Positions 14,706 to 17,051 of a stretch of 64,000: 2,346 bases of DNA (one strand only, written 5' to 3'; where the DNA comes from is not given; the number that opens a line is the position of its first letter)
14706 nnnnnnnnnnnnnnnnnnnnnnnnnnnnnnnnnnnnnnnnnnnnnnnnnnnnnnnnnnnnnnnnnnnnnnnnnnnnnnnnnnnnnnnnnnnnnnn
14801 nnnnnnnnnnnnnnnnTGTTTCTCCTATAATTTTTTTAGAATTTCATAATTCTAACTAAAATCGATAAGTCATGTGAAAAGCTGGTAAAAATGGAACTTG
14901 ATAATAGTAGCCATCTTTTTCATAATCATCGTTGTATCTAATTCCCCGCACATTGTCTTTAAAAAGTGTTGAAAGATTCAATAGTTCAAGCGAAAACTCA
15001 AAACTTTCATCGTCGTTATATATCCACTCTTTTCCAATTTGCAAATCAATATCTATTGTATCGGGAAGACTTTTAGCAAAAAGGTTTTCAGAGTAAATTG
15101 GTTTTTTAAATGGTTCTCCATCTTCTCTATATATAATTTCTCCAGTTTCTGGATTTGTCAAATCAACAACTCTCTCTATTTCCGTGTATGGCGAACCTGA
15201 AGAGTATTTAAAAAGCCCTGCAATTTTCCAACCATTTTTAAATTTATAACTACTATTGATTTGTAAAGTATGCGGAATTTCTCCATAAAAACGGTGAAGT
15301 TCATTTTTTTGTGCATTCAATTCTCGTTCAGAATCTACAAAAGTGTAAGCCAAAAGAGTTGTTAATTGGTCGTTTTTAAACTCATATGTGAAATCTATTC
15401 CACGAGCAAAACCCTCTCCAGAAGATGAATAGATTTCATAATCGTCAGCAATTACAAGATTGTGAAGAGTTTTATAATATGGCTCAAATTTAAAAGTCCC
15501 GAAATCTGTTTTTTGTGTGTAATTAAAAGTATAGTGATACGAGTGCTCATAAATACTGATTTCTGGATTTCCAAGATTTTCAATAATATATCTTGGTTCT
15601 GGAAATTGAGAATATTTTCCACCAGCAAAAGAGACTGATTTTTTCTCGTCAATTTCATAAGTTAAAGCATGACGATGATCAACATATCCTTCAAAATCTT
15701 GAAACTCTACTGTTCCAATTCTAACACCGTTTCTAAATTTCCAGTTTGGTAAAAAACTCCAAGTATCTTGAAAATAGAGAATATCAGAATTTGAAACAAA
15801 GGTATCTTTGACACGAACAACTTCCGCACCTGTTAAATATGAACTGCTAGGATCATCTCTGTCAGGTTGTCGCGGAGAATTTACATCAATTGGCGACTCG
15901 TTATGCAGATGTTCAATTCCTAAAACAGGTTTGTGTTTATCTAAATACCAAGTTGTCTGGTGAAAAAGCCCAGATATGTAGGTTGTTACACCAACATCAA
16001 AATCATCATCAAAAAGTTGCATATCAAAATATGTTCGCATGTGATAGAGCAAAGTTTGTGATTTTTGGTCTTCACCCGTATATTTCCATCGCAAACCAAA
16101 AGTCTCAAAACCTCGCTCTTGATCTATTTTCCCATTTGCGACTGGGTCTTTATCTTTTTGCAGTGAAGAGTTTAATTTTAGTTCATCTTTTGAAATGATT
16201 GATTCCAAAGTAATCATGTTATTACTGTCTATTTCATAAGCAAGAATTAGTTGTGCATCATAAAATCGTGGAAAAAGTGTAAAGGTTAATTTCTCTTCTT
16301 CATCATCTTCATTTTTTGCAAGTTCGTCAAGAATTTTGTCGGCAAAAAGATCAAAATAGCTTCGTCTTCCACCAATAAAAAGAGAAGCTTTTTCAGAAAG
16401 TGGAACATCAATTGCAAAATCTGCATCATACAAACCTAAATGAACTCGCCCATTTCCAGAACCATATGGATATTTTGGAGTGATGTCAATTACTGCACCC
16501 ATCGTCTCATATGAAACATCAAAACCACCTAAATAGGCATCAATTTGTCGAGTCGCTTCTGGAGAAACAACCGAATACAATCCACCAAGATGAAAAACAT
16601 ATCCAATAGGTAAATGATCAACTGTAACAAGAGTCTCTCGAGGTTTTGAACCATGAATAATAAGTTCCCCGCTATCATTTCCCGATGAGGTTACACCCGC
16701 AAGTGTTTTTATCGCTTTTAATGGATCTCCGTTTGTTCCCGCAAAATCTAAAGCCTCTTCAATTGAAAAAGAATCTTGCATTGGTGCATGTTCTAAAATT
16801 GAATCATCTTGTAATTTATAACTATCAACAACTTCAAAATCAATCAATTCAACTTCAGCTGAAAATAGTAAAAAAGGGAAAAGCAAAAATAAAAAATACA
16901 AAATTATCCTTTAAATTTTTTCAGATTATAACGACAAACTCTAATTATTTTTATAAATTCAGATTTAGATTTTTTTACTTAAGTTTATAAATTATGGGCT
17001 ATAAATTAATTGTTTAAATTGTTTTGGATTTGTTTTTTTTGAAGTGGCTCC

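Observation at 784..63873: Massively over-represented 10-mer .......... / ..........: candidate DNA uptake, Chi or KOPS-type genomic signal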

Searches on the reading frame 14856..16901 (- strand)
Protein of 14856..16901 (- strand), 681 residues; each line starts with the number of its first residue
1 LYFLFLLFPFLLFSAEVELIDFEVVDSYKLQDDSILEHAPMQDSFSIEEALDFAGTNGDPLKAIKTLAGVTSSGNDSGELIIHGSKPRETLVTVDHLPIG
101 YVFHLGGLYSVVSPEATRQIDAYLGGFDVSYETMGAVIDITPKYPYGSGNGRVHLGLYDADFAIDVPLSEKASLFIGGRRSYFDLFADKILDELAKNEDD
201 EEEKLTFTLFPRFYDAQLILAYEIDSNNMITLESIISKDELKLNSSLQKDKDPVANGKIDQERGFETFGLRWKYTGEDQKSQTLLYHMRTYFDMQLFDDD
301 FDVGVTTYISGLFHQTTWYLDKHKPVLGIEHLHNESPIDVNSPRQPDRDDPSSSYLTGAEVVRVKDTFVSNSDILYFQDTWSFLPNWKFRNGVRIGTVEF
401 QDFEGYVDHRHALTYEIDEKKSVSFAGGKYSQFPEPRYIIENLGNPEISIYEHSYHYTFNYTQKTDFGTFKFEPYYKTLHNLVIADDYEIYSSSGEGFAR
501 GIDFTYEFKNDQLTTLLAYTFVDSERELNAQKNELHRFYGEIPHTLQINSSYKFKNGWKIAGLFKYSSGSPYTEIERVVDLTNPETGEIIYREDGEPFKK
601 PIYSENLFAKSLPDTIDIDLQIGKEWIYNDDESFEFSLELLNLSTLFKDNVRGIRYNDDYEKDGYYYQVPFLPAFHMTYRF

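Call 10: search_protein_families(library=ncbifam, proteins=[window:14856-16901:-])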
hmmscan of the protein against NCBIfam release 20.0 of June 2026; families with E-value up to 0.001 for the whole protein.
window:14856-16901:- (681 aa): 0 families

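Call 40: search_protein_families(library=pfam, max_evalue=0.00001, proteins=[window:14856-16901:-])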
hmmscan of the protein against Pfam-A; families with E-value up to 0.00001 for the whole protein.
window:14856-16901:- (681 aa): 1 family
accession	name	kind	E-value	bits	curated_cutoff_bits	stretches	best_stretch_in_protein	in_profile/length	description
PF00593.30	TonB_dep_Rec_b-barrel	-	2.6e-07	31.3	27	1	260-570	55-397/436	TonB dependent receptor-like, beta-barrel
